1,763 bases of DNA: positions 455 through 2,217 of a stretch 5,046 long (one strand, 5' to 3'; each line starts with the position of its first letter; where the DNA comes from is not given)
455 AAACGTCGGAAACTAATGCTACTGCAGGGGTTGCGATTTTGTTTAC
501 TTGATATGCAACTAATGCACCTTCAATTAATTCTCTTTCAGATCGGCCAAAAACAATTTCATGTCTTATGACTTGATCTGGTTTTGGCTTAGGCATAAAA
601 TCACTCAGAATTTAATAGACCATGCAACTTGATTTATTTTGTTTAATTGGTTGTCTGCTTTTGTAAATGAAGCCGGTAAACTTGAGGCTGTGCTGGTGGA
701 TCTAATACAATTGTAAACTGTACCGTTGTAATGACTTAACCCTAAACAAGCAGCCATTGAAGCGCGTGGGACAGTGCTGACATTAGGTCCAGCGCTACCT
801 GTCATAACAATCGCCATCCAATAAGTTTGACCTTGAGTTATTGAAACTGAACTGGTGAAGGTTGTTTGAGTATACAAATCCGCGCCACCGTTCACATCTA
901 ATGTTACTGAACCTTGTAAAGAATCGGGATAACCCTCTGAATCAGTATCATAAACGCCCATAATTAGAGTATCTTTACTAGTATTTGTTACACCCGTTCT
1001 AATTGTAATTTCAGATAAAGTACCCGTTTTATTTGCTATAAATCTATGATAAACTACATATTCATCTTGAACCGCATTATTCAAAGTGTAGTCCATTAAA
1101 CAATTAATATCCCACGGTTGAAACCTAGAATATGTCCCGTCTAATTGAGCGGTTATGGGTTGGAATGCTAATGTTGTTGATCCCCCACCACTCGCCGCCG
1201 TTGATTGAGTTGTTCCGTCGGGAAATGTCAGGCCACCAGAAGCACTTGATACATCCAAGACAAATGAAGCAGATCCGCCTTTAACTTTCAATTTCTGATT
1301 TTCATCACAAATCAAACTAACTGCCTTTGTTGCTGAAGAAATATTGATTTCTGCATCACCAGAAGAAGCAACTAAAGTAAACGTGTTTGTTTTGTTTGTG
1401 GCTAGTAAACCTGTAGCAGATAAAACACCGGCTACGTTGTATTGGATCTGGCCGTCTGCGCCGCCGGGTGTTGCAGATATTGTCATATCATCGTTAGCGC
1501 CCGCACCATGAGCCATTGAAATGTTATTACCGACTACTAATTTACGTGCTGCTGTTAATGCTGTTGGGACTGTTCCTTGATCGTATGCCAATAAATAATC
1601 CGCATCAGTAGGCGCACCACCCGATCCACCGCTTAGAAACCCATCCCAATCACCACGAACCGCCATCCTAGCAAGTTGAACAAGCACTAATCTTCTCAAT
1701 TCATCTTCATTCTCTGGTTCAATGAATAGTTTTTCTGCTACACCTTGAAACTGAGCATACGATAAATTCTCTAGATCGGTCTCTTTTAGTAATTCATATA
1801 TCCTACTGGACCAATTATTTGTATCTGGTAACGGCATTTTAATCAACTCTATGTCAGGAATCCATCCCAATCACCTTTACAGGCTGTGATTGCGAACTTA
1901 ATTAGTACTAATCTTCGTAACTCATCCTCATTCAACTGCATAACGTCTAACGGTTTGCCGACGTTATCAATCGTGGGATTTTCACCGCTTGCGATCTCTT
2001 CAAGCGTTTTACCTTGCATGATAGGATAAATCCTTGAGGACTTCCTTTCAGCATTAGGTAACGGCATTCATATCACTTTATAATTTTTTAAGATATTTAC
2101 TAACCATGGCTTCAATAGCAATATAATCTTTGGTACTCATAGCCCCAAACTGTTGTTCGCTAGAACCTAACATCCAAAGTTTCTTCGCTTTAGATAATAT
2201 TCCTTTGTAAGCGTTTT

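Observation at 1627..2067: Tandem duplication of a ~70-aa module: a free-standing copy next to the copy fused to the spike protein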

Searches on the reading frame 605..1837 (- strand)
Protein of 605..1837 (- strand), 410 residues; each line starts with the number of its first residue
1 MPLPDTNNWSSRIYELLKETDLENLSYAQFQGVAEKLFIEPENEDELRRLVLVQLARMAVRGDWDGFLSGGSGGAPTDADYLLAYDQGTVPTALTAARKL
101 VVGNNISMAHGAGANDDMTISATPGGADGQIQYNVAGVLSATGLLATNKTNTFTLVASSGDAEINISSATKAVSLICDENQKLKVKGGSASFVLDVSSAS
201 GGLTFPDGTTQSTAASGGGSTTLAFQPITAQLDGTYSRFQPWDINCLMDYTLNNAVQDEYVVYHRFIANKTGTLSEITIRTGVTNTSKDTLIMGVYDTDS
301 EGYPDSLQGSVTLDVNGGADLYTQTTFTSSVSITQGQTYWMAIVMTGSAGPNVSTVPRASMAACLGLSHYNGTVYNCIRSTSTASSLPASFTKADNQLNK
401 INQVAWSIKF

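Call 6: search_protein_families(library=pfam, max_evalue=0.1, proteins=[window:605-1837:-])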
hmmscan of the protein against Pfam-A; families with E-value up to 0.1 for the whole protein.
window:605-1837:- (410 aa): 0 families

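Call 7: search_protein_families(library=phrogs, max_evalue=0.1, proteins=[window:605-1837:-])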
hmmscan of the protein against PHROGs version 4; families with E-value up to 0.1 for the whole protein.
window:605-1837:- (410 aa): 0 families

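Call 9: find_related_loci(query=window:605-1837:-, collection=viral_contigs, flank=6000)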
Query window:605-1837:- (410 aa) in viral_contigs; peptide patterns used: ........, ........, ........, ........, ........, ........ (x = any residue, [..] = any of these).
45 stretches matched a pattern; 45 encode a relative of the query (tblastn E <= 1e-3); 45 distinct loci.
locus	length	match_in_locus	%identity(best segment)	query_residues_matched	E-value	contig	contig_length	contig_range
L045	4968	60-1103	65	1-346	1e-140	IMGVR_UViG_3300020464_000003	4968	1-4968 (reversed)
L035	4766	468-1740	63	1-342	2e-127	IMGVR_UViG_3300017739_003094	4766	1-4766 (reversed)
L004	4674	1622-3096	56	1-410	9e-125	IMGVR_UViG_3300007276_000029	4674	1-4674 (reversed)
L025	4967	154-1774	55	1-408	6e-123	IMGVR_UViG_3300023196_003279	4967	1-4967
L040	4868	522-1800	61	1-343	1e-120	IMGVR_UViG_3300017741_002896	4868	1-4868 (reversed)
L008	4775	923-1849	81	1-231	1e-118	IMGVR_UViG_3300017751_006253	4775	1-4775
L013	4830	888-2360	55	1-410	4e-115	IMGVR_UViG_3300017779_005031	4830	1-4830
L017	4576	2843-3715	81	1-215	4e-106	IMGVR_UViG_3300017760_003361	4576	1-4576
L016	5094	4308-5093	84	1-186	3e-99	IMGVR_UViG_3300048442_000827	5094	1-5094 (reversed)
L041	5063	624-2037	43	1-350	8e-70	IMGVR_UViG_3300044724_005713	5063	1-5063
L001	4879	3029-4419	39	1-374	1e-66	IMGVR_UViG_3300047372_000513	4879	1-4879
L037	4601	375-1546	40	1-349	3e-64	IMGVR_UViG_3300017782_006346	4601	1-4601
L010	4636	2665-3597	40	1-349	7e-64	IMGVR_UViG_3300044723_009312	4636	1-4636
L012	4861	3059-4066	49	1-207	4e-60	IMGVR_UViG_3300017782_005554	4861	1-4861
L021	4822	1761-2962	41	1-342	7e-58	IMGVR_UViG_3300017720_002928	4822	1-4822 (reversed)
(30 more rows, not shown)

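Call 70: search_solved_structures(query=window:605-1837:-, max_evalue=1)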
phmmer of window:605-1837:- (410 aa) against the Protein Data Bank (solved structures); distinct sequences matched with E-value up to 1: 1.
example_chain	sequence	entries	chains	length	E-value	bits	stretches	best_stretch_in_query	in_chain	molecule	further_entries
9xj1_L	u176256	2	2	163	0.97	11.6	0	71-192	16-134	Photosystem I reaction center subunit XI, chloroplastic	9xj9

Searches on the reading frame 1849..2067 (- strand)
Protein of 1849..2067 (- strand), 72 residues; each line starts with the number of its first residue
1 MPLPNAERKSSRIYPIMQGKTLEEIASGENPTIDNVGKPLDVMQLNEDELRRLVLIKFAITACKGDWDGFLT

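Call 6: search_protein_families(library=pfam, max_evalue=0.1, proteins=[window:1849-2067:-])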
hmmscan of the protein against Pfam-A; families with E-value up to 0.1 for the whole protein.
window:1849-2067:- (72 aa): 0 families

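Call 7: search_protein_families(library=phrogs, max_evalue=0.1, proteins=[window:1849-2067:-])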
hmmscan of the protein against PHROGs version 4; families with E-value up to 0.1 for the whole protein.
window:1849-2067:- (72 aa): 1 family
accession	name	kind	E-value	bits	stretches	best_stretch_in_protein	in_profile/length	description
phrog_9425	-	transcription regulation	0.067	14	0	20-48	35-65/72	transcriptional repressor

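Call 13: find_homologous_proteins(query=window:1852-2067:-, max_evalue=0.01)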
Query seq(72 aa) (72 aa): 122 proteins with E <= 0.01 among 122 candidates; the best 120 are listed.
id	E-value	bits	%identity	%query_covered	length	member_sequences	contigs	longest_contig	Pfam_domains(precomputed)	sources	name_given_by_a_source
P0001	2.0e-37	143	94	99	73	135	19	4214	-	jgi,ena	-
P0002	1.9e-35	137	88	100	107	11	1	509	-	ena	-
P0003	2.4e-35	137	88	100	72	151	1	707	-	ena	-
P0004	2.8e-35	137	88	100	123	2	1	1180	-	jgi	-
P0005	3.3e-35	137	90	100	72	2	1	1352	-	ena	-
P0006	4.6e-35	136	90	99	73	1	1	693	-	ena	-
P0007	6.0e-35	136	89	99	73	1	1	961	-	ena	-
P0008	8.4e-35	135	89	99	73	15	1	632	-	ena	-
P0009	8.4e-35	135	90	99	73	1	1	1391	-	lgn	-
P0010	1.6e-34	134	87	99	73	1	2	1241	-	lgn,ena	-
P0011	3.4e-34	133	81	100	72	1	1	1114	-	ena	-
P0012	6.6e-34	132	86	100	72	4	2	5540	-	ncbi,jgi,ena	-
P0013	8.6e-34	132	86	99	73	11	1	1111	-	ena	-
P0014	1.0e-33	132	89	100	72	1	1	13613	-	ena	-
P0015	1.2e-33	132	86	99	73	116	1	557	-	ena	-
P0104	1.7e-11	61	49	97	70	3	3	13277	-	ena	-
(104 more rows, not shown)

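Call 15: find_encoding_contigs(protein=P0014, flank=10000, max_places=3)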
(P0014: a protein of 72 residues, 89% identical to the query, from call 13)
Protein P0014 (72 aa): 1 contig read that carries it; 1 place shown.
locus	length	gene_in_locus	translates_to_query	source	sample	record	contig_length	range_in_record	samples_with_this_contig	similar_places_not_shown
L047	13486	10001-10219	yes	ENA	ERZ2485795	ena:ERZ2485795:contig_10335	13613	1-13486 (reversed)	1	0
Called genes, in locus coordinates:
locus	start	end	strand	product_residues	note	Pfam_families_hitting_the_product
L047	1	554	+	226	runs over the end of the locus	?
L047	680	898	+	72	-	-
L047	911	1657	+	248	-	-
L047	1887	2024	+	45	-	-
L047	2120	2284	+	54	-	-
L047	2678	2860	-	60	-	-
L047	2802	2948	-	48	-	-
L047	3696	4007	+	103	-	-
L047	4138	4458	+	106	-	-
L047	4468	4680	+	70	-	-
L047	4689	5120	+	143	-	-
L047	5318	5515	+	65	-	-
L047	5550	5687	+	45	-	-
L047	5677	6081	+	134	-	-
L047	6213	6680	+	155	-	-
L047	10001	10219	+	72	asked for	-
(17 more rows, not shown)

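Call 16: find_encoding_contigs(protein=P0104, flank=10000, max_places=3)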
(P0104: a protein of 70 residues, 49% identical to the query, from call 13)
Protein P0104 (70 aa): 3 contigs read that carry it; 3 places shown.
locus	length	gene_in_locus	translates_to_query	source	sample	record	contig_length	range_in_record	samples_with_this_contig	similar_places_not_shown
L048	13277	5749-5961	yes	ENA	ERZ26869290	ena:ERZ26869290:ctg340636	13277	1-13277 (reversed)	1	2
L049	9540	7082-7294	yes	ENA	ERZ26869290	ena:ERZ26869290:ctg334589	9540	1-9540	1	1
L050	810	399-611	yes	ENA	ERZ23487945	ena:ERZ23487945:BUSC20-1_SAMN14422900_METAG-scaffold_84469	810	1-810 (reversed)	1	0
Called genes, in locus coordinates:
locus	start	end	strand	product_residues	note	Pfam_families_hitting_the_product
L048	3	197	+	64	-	?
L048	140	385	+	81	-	-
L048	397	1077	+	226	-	-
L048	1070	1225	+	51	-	-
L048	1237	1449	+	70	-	-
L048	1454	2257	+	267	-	-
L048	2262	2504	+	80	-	PF16778:Phage_tail_APC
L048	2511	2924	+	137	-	-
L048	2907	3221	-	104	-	-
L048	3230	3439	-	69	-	-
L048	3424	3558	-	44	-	-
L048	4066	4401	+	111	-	-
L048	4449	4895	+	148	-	-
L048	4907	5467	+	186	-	-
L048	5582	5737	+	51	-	-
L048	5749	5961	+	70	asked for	-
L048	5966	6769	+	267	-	-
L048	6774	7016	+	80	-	PF16778:Phage_tail_APC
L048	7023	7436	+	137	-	-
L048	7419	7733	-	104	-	-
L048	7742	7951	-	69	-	-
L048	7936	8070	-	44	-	-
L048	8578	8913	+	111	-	-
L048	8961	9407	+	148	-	-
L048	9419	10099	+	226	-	-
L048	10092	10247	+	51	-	-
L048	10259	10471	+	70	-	-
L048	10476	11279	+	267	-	-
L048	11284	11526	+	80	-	PF16778:Phage_tail_APC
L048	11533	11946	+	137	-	-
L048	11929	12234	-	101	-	-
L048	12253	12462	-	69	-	-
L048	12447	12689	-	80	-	-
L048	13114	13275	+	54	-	?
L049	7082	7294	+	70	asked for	-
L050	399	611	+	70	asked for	-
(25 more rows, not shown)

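Call 20: find_related_loci(query=A2, collection=viral_contigs, flank=6000)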
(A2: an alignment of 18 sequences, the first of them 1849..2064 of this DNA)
Query A2 (71 aa) in viral_contigs; peptide patterns used: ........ (x = any residue, [..] = any of these).
307 stretches matched a pattern; 289 encode a relative of the query (tblastn E <= 1e-3); the best 80 are kept; 80 distinct loci.
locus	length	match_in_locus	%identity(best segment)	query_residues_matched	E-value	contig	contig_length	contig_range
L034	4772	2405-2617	97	1-71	3e-44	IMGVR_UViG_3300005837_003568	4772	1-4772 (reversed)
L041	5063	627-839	96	1-71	4e-43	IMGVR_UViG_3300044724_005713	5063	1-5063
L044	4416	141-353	96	1-71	5e-43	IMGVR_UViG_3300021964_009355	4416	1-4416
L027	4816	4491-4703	96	1-71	6e-43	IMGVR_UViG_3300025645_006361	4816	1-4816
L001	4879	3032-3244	94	1-71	1e-42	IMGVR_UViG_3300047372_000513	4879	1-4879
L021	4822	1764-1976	94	1-71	1e-42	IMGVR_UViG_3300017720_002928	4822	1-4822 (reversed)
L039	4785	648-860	94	1-71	1e-42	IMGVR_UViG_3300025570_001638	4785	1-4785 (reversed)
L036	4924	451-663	94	1-71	1e-42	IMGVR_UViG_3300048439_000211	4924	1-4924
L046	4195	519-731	94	1-71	2e-42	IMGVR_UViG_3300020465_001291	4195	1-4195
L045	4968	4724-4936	94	1-71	2e-42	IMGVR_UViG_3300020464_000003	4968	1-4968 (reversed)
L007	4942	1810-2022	93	1-71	3e-42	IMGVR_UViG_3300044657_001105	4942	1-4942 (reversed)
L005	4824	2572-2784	93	1-71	5e-42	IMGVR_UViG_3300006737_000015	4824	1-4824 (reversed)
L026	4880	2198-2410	93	1-71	6e-42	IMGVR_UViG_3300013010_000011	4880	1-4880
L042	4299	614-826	93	1-71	5e-42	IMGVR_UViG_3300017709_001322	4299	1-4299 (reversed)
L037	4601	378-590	90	1-71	1e-41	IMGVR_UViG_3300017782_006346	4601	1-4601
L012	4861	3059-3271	85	1-71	1e-38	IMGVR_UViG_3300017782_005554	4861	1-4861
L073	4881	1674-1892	47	1-71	1e-19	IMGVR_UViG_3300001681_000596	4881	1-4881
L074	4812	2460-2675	47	1-70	2e-19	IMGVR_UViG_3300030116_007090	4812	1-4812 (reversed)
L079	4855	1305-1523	47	1-71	2e-19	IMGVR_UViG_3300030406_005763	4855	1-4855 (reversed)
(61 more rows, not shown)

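Call 38: search_protein_representatives(alignment_id=A2)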
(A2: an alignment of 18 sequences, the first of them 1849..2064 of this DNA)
Query: 18 sequences, 73 profile positions. Proteins with E-value up to 0.001 (for the whole library): 229; up to 1e-10: 189; up to 1e-30: 0. The best 150 are listed.
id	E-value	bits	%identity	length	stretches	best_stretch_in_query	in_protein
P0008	6.0e-27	109.3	-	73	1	1-73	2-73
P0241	7.1e-27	109.0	-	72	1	1-72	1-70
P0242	1.5e-26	108.0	-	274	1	1-73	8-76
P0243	2.1e-25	104.3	-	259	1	1-73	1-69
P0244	4.5e-25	103.3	-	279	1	1-73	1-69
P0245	5.7e-25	102.9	-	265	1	1-73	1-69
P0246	1.0e-24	102.1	-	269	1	1-73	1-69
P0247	1.2e-24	101.9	-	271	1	1-73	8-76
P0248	1.5e-24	101.6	-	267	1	2-73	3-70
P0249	2.7e-24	100.8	-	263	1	1-73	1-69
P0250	2.9e-24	100.7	-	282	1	2-73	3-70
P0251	3.1e-24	100.6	-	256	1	1-73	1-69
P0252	4.3e-24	100.1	-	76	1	1-73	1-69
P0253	4.8e-24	100.0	-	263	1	1-73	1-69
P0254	7.6e-24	99.3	-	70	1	1-72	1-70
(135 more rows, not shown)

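Call 63: predict_structure(alignment_id=A4)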
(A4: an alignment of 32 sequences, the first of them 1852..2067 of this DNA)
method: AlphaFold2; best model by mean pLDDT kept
length: 72 residues; sequences in the alignment: 32
mean_pLDDT: 61.3   pTM: 0.39
mean pLDDT of the five models: 61.3, 61.0, 60.9, 58.8, 57.6
residues with pLDDT >= 90: 0; 70-90: 18; 50-70: 38; < 50: 16
segments of 3 or more residues with pLDDT < 50: 1-10, 39-42
pLDDT, mean of each block of 10 residues (from residue 1): 44 62 64 53 62 80 66 51
secondary structure, 60 per line:
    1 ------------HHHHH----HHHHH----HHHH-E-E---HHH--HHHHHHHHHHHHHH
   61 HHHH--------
elements in order: H13-17 H22-26 H31-34 H47-64

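Call 71: search_solved_structures(query=A4, max_evalue=10)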
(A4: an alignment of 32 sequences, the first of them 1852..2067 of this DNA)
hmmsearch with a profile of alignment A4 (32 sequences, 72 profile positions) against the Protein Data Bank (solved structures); distinct sequences matched with E-value up to 10: 7.
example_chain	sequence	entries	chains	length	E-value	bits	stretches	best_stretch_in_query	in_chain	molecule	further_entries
1q5x_A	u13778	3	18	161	0.85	12.7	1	51-71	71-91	REGULATOR OF RNASE E ACTIVITY A | REGULATOR OF RIBONUCLEASE ACTIVITY A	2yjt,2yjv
7xn7_m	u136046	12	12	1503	0.89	12.6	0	37-63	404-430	Transcription elongation factor Spt6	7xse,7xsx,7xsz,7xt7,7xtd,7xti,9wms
2w49_1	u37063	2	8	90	0.98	12.5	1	30-51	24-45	TROPONIN T, FAST SKELETAL MUSCLE ISOFORMS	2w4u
3aq4_A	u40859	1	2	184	1.2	12.3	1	44-60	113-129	ADP-ribosylation factor 1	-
1mr3_F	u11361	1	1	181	1.2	12.2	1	35-60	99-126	ADP-ribosylation factor 2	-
7a05_A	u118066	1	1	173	1.3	12.1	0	25-55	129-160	30S ribosomal protein S1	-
1ytz_T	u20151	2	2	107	1.3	12.1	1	30-51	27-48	Troponin T | Troponin T, fast skeletal muscle isoforms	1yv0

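Call 86: search_protein_families(library=phrogs, max_evalue=0.01, proteins=[L073:1892-3100:+, L079:1523-2740:+, L074:2681-3487:+, L048:1454-2257:+, L048:2262-2504:+])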
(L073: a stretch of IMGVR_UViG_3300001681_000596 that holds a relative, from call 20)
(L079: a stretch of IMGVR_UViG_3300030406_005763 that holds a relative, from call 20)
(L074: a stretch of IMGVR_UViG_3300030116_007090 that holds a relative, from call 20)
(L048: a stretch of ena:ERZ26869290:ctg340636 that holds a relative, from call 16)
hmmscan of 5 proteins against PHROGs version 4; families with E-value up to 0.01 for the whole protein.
L073:1892-3100:+ (402 aa): 0 families

L079:1523-2740:+ (405 aa): 0 families

L074:2681-3487:+ (268 aa): 0 families

L048:1454-2257:+ (267 aa): 0 families

L048:2262-2504:+ (80 aa): 9 families
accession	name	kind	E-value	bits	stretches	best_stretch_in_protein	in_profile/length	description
phrog_4912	-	tail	3.9e-14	53.9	1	19-80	139-202/226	tail fiber assembly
phrog_8716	-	tail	1.2e-12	49.4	1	21-80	75-145/152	tail fiber protein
phrog_4628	-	tail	6e-07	30.8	1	23-79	65-124/126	tail fiber assembly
phrog_4697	-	tail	0.0001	22.8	1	15-67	137-195/314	tail assembly chaperone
phrog_8746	-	tail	0.00014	23.1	1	26-79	82-138/139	tail fiber assembly protein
phrog_9740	-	unknown function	0.00015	22.2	1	15-69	158-208/241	-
phrog_188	-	tail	0.00029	21.6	1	46-80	152-182/207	tail fiber assembly protein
phrog_5714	-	unknown function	0.0018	19.4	1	23-70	45-93/95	-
phrog_37968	-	unknown function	0.0035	18.9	1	15-66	40-91/101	-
